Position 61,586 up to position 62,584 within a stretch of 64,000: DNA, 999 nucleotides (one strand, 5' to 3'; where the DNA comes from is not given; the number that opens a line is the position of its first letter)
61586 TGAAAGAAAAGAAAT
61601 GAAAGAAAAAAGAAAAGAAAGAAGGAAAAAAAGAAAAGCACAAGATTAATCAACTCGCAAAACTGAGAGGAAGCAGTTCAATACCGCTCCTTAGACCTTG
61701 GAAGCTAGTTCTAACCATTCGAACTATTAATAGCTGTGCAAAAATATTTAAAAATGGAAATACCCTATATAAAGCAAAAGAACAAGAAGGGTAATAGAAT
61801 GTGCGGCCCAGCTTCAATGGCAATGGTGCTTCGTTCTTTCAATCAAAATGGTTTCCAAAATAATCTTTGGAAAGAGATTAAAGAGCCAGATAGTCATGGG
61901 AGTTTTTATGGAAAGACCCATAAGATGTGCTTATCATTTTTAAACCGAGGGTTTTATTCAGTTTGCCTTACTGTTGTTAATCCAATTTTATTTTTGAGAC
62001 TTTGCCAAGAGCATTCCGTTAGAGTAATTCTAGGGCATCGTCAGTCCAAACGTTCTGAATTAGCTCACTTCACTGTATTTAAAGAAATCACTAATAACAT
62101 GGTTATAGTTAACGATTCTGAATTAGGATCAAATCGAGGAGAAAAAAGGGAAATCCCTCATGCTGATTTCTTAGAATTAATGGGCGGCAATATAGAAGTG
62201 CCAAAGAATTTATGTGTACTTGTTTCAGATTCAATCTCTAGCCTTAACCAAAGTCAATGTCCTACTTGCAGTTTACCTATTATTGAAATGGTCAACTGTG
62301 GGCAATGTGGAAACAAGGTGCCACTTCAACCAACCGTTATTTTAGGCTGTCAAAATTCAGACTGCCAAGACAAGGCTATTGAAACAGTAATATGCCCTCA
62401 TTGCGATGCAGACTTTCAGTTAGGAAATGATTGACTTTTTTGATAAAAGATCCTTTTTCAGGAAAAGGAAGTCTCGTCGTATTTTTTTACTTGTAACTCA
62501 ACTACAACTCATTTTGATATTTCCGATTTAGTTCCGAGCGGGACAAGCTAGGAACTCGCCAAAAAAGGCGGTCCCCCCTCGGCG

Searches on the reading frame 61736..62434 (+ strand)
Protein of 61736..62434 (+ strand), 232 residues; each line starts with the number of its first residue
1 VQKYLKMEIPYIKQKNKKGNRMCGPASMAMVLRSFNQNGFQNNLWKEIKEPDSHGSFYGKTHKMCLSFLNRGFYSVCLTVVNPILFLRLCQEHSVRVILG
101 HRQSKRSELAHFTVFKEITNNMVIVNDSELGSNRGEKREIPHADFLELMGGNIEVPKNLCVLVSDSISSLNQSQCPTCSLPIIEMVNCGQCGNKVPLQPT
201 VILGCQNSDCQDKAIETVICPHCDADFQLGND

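Call 59: search_protein_families(library=pfam, proteins=[window:61736-62434:+], max_evalue=0.001)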
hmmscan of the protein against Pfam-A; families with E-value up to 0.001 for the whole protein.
window:61736-62434:+ (232 aa): 2 families
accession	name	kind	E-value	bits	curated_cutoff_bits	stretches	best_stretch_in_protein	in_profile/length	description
PF13529.12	Peptidase_C39_2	-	7.6e-06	27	24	1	8-52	2-45/143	Peptidase_C39 like family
PF03412.21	Peptidase_C39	-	1.2e-05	25.6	22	1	11-137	4-114/133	Peptidase C39 family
